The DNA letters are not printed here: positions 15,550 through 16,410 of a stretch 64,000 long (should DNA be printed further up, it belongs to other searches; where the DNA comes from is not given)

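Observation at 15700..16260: Lnu(A)/LinA-like lincosamide nucleotidyltransferase homolog next to tRNA-Trp, with a Nudix hydrolase immediately downstream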

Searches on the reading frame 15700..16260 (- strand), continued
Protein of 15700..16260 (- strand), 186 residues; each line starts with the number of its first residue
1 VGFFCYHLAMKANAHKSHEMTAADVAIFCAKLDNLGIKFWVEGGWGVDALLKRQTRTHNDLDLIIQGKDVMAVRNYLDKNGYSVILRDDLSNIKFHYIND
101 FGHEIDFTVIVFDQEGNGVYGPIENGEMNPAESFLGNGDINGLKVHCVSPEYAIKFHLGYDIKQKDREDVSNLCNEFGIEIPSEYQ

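Call 41: search_protein_families(library=ncbifam, proteins=[P0033, P0047, P0056, P0062, P0064, P0068, P0072, P0043, P0024, P0004], max_evalue=1e-10)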
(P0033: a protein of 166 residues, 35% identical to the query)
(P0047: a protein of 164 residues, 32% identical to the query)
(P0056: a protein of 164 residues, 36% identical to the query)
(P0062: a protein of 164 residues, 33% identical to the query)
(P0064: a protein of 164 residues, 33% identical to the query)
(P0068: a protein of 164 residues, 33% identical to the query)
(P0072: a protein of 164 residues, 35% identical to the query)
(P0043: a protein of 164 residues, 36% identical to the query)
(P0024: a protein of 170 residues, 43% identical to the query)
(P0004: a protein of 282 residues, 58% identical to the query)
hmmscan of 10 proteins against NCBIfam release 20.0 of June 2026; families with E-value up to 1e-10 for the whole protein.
P0033 (166 aa): 6 families
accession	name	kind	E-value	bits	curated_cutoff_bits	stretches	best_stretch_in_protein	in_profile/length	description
NF000141.1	linco_LnuC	exception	2.3e-65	219.5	300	1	1-163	1-164/164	lincosamide nucleotidyltransferase Lnu(C)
NF000017.1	linco_LnuD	exception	3.5e-59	199.5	325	1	1-163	1-164/164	lincosamide nucleotidyltransferase Lnu(D)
NF000061.1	linco_LnuP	exception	6.2e-58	195.6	300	1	1-163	1-164/166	lincosamide nucleotidyltransferase Lnu(P)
NF000236.1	linco_LnuA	exception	1.7e-18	67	300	1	2-147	6-154/161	lincosamide nucleotidyltransferase Lnu(A)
NF000478.2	linco_LnuE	exception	3.6e-17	63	350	1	6-147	10-154/160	lincosamide nucleotidyltransferase Lnu(E)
NF000153.1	linco_LnuAN2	exception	7.3e-16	58.4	340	1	5-150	10-158/170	lincosamide nucleotidyltransferase Lnu(AN2)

P0047 (164 aa): 6 families
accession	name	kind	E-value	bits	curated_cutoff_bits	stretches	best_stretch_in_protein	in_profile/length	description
NF000017.1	linco_LnuD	exception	1.2e-88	295.3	325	1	1-164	1-164/164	lincosamide nucleotidyltransferase Lnu(D)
NF000061.1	linco_LnuP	exception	1.2e-63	214.2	300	1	1-163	1-163/166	lincosamide nucleotidyltransferase Lnu(P)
NF000141.1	linco_LnuC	exception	4.1e-57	192.7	300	1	1-164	1-164/164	lincosamide nucleotidyltransferase Lnu(C)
NF000153.1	linco_LnuAN2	exception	1.8e-21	76.6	340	1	5-151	10-158/170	lincosamide nucleotidyltransferase Lnu(AN2)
NF000236.1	linco_LnuA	exception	4e-19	69.1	300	1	2-151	6-157/161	lincosamide nucleotidyltransferase Lnu(A)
NF000478.2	linco_LnuE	exception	9.4e-17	61.6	350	1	5-151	9-157/160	lincosamide nucleotidyltransferase Lnu(E)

P0056 (164 aa): 6 families
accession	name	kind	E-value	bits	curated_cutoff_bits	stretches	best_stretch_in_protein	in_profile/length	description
NF000141.1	linco_LnuC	exception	2.2e-114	378.9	300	1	1-164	1-164/164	lincosamide nucleotidyltransferase Lnu(C)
NF000017.1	linco_LnuD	exception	1.2e-59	201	325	1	1-164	1-164/164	lincosamide nucleotidyltransferase Lnu(D)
NF000061.1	linco_LnuP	exception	1e-57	194.9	300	1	1-163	1-163/166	lincosamide nucleotidyltransferase Lnu(P)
NF000153.1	linco_LnuAN2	exception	4.8e-18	65.5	340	1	3-152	8-159/170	lincosamide nucleotidyltransferase Lnu(AN2)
NF000236.1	linco_LnuA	exception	7.5e-17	61.7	300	1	5-151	9-157/161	lincosamide nucleotidyltransferase Lnu(A)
NF000478.2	linco_LnuE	exception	1.9e-14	54.2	350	1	9-151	13-157/160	lincosamide nucleotidyltransferase Lnu(E)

P0062 (164 aa): 6 families
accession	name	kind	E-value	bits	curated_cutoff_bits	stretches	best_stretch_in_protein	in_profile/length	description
NF000141.1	linco_LnuC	exception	1.2e-91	305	300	1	1-164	1-164/164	lincosamide nucleotidyltransferase Lnu(C)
NF000061.1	linco_LnuP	exception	2.3e-60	203.5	300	1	1-163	1-163/166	lincosamide nucleotidyltransferase Lnu(P)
NF000017.1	linco_LnuD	exception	4.9e-59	199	325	1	1-164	1-164/164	lincosamide nucleotidyltransferase Lnu(D)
NF000153.1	linco_LnuAN2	exception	6.6e-19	68.3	340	1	3-151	8-158/170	lincosamide nucleotidyltransferase Lnu(AN2)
NF000236.1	linco_LnuA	exception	2.8e-18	66.3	300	1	4-151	8-157/161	lincosamide nucleotidyltransferase Lnu(A)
NF000478.2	linco_LnuE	exception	2.4e-15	57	350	1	9-151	13-157/160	lincosamide nucleotidyltransferase Lnu(E)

P0064 (164 aa): 6 families
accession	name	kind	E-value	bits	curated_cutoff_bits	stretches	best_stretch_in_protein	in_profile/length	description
NF000141.1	linco_LnuC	exception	3.1e-92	306.9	300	1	1-164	1-164/164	lincosamide nucleotidyltransferase Lnu(C)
NF000061.1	linco_LnuP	exception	2.2e-60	203.6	300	1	1-163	1-163/166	lincosamide nucleotidyltransferase Lnu(P)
NF000017.1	linco_LnuD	exception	5e-59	199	325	1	1-164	1-164/164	lincosamide nucleotidyltransferase Lnu(D)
NF000153.1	linco_LnuAN2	exception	4.3e-19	68.9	340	1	3-151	8-158/170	lincosamide nucleotidyltransferase Lnu(AN2)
NF000236.1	linco_LnuA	exception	1.9e-18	66.9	300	1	4-151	8-157/161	lincosamide nucleotidyltransferase Lnu(A)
NF000478.2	linco_LnuE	exception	1.5e-15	57.8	350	1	8-151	12-157/160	lincosamide nucleotidyltransferase Lnu(E)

P0068 (164 aa): 6 families
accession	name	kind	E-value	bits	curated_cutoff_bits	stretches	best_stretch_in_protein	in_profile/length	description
NF000141.1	linco_LnuC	exception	2.5e-92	307.2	300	1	1-164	1-164/164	lincosamide nucleotidyltransferase Lnu(C)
NF000061.1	linco_LnuP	exception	1.3e-59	201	300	1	1-163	1-163/166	lincosamide nucleotidyltransferase Lnu(P)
NF000017.1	linco_LnuD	exception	2.7e-58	196.6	325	1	1-164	1-164/164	lincosamide nucleotidyltransferase Lnu(D)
NF000153.1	linco_LnuAN2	exception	1.2e-19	70.7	340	1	3-151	8-158/170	lincosamide nucleotidyltransferase Lnu(AN2)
NF000236.1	linco_LnuA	exception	3.4e-18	66.1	300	1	4-151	8-157/161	lincosamide nucleotidyltransferase Lnu(A)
NF000478.2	linco_LnuE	exception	2.4e-15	57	350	1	9-151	13-157/160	lincosamide nucleotidyltransferase Lnu(E)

P0072 (164 aa): 6 families
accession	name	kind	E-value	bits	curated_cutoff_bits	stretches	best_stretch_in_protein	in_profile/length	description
NF000017.1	linco_LnuD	exception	1.3e-55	187.9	325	1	1-164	1-164/164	lincosamide nucleotidyltransferase Lnu(D)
NF000061.1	linco_LnuP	exception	6.2e-48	163.1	300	1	1-164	1-164/166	lincosamide nucleotidyltransferase Lnu(P)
NF000141.1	linco_LnuC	exception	1.4e-41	142.2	300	1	1-164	1-164/164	lincosamide nucleotidyltransferase Lnu(C)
NF000236.1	linco_LnuA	exception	6.5e-17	61.9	300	1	2-151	6-157/161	lincosamide nucleotidyltransferase Lnu(A)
NF000153.1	linco_LnuAN2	exception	8.4e-16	58.2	340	1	5-151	10-158/170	lincosamide nucleotidyltransferase Lnu(AN2)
NF000478.2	linco_LnuE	exception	3.3e-15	56.6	350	1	2-151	6-157/160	lincosamide nucleotidyltransferase Lnu(E)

P0043 (164 aa): 6 families
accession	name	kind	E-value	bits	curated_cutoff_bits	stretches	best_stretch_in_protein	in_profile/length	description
NF000017.1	linco_LnuD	exception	2.6e-90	300.7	325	1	1-164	1-164/164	lincosamide nucleotidyltransferase Lnu(D)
NF000061.1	linco_LnuP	exception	7e-65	218.2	300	1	1-163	1-163/166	lincosamide nucleotidyltransferase Lnu(P)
NF000141.1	linco_LnuC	exception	3.1e-60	202.8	300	1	1-164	1-164/164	lincosamide nucleotidyltransferase Lnu(C)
NF000153.1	linco_LnuAN2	exception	3.4e-21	75.7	340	1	5-151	10-158/170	lincosamide nucleotidyltransferase Lnu(AN2)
NF000236.1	linco_LnuA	exception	1.3e-19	70.7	300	1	3-151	7-157/161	lincosamide nucleotidyltransferase Lnu(A)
NF000478.2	linco_LnuE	exception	2.6e-17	63.5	350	1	10-151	14-157/160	lincosamide nucleotidyltransferase Lnu(E)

P0024 (170 aa): 6 families
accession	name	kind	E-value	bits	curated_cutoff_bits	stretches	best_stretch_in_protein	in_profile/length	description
NF000017.1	linco_LnuD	exception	1.4e-38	132.5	325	1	7-165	4-163/164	lincosamide nucleotidyltransferase Lnu(D)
NF000141.1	linco_LnuC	exception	1.5e-30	106.3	300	1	8-165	5-163/164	lincosamide nucleotidyltransferase Lnu(C)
NF000061.1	linco_LnuP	exception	3.3e-29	102.2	300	1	8-166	5-164/166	lincosamide nucleotidyltransferase Lnu(P)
NF000153.1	linco_LnuAN2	exception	9.7e-19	67.7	340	1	5-154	7-159/170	lincosamide nucleotidyltransferase Lnu(AN2)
NF000236.1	linco_LnuA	exception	3.9e-15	56.1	300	1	4-152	5-156/161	lincosamide nucleotidyltransferase Lnu(A)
NF000478.2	linco_LnuE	exception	1.1e-12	48.4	350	1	5-151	6-155/160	lincosamide nucleotidyltransferase Lnu(E)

P0004 (282 aa): 5 families
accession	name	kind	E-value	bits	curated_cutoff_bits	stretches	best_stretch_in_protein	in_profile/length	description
NF000017.1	linco_LnuD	exception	4e-29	101.7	325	1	124-276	15-163/164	lincosamide nucleotidyltransferase Lnu(D)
NF000141.1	linco_LnuC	exception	6.6e-24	84.7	300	1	126-276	17-163/164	lincosamide nucleotidyltransferase Lnu(C)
NF000061.1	linco_LnuP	exception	4.5e-23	82.2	300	1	127-277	18-164/166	lincosamide nucleotidyltransferase Lnu(P)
NF000153.1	linco_LnuAN2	exception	1.8e-17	63.6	340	1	111-263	7-157/170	lincosamide nucleotidyltransferase Lnu(AN2)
NF000236.1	linco_LnuA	exception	3.4e-16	59.6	300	1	110-264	5-157/161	lincosamide nucleotidyltransferase Lnu(A)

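Call 45: search_protein_families(library=pfam, alignment_id=A2, max_evalue=0.00001)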
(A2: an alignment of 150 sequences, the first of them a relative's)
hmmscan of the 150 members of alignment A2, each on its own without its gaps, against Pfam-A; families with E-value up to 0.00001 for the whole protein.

A. member 1, L001:5600-5860:+ (86 aa): 0 families

B. families by the number of members that match (of 150 scanned): 146 families (the first 25 are shown)
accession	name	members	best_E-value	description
PF00583.31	Acetyltransf_1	6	4.7e-19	Acetyltransferase (GNAT) family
PF13649.12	Methyltransf_25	4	2.7e-21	Methyltransferase domain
PF08241.18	Methyltransf_11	4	1.8e-17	Methyltransferase domain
PF13847.12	Methyltransf_31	4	5.5e-10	Methyltransferase domain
PF13302.13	Acetyltransf_3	3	9.4e-36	Acetyltransferase (GNAT) domain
PF00293.34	NUDIX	3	2.7e-18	NUDIX domain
PF08242.18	Methyltransf_12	3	3.8e-15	Methyltransferase domain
PF13489.12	Methyltransf_23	3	5.8e-15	Methyltransferase domain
PF00903.31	Glyoxalase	3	6.1e-15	Glyoxalase/Bleomycin resistance protein/Dioxygenase superfamily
PF00232.24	Glyco_hydro_1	2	9e-69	Glycosyl hydrolase family 1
PF04794.17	YdjC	2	1.8e-55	YdjC-like protein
PF12681.13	Glyoxalase_2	2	6.6e-39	Glyoxalase-like domain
PF00005.33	ABC_tran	2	7.7e-33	ABC transporter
PF01636.29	APH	2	1.9e-29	Phosphotransferase enzyme family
PF04055.27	Radical_SAM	2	8.2e-27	Radical SAM superfamily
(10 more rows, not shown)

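Call 46: predict_structure(alignment_id=A1)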
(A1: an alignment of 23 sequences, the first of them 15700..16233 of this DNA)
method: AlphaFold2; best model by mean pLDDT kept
length: 177 residues; sequences in the alignment: 23
mean_pLDDT: 89.1   pTM: 0.85
mean pLDDT of the five models: 89.1, 88.9, 88.7, 87.9, 87.7
residues with pLDDT >= 90: 130; 70-90: 30; 50-70: 11; < 50: 6
segments of 3 or more residues with pLDDT < 50: 1-6
pLDDT, mean of each block of 10 residues (from residue 1): 52 96 97 97 94 95 95 86 84 93 92 75 96 97 82 87 96 89
secondary structure, 60 per line:
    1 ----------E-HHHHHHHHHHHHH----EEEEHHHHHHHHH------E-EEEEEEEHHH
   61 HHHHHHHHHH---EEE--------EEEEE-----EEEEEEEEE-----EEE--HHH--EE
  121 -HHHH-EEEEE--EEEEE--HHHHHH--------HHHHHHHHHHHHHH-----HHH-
elements in order: H13-25 E30-33 H34-42 E51-57 H58-70 E74-76 E85-89 E95-103 E109-111 H122-125 E127-131 E134-138 H141-146 H155-168

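Call 49: fold_search(model_id=the predicted structure, library=pdb)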
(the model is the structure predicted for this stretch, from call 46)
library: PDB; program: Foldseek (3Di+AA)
matches with E <= 10: 958; with E <= 0.001: 31
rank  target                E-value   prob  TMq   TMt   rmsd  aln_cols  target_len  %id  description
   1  4fo1_A                1.5e-12  1.00  0.79  0.88   2.4       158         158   24  Crystal structure of lincosamide antibiotic adenylyltransferase LnuA, apo (released 2012-07-04)
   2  5cfu                  5.2e-09  1.00  0.69  0.70   3.7       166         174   24  Crystal Structure of ANT(2")-Ia in complex with adenylyl-2"-tobramycin (released 2016-07-20)
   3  4wqk                  5.2e-09  1.00  0.68  0.69   3.7       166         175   23  Crystal structure of aminoglycoside nucleotidylyltransferase ANT(2")-Ia, apo form (released 2014-11-12)
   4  5kqj_MODEL_1_A        1.2e-08  1.00  0.68  0.65   3.9       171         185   24  Solution Structure of Antibiotic-Resistance Factor ANT(2'')-Ia Reveals Substrate-Regulated Conformation Dynami (released 2017-07-12)
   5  5cfs                  1.5e-08  1.00  0.71  0.71   3.1       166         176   25  Crystal Structure of ANT(2")-Ia in complex with AMPCPP and tobramycin (released 2016-03-16)
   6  4xje                  1.5e-08  1.00  0.68  0.69   3.8       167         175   24  CRYSTAL STRUCTURE OF ANT(2") IN COMPLEX WITH AMP AND TOBRAMYCIN (released 2016-01-20)
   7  8an5_B                3.8e-06  1.00  0.56  0.54   5.2       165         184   14  MenAT1 toxin-antitoxin complex (rv0078a-rv0078b) from Mycobacterium tuberculosis H37Rv (released 2023-08-02)
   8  5uvd                  4.3e-06  1.00  0.56  0.48   5.2       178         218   16  Crystal structure of an antigenic nucleotidyltransferase-like protein from Paracoccidioides brasiliensis (released 2018-01-31)
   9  8an4_A                5.4e-06  1.00  0.58  0.53   5.0       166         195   14  MenT1 toxin (rv0078a) from Mycobacterium tuberculosis H37Rv (released 2023-08-02)
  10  8an4_B                6.5e-06  1.00  0.59  0.55   4.9       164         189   15  MenT1 toxin (rv0078a) from Mycobacterium tuberculosis H37Rv (released 2023-08-02)
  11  8rr5                  2.1e-05  1.00  0.51  0.51   8.3       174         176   14  MenT1 toxin (rv0078a) from Mycobacterium tuberculosis H37Rv, phosphorylated at T39 (released 2024-09-11)
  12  6kal_A                2.8e-05  1.00  0.54  0.25   6.4       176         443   15  Crystal structure of FKRP in complex with Mg ion and CMP (released 2020-01-15)
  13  2ewr                  3.2e-05  1.00  0.56  0.62   6.7       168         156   15  Crystal structure of a putative nucleotidyltransferase (tm1012) from Thermotoga maritima at 1.60 A resolution (released 2005-12-06)
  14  2fcl                  3.4e-05  1.00  0.53  0.59   5.3       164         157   16  Crystal structure of a putative nucleotidyltransferase (tm1012) from Thermotoga maritima at 1.35 A resolution (released 2006-03-14)
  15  8an5_A                3.8e-05  1.00  0.58  0.54   5.1       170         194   16  MenAT1 toxin-antitoxin complex (rv0078a-rv0078b) from Mycobacterium tuberculosis H37Rv (released 2023-08-02)
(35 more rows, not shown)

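Call 57: list_cluster_members(proteins=[P0079, window:15700-16233:-, window:33064-34761:-, P0001, P0004])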
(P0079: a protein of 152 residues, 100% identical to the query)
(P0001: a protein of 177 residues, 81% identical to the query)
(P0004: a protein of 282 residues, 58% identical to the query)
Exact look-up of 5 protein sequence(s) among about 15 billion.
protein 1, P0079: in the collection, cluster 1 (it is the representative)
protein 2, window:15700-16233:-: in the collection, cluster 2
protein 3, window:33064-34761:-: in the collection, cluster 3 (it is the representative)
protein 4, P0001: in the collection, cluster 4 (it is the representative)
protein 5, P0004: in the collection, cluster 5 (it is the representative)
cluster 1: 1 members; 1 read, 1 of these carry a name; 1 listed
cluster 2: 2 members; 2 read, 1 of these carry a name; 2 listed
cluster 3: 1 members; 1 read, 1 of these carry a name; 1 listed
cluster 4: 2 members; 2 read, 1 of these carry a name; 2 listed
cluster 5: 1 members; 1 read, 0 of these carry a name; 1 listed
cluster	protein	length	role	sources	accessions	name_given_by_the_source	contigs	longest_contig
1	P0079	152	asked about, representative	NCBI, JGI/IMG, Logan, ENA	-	8-oxo-dGTP pyrophosphatase MutT (NUDIX family)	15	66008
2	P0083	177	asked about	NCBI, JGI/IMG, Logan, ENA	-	lincosamide nucleotidyltransferase A/C/D/E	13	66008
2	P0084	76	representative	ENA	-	-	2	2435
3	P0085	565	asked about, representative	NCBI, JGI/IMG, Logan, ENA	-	arginyl-tRNA synthetase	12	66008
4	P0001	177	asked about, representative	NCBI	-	-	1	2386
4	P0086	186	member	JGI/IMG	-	lincosamide nucleotidyltransferase A/C/D/E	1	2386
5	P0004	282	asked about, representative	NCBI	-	-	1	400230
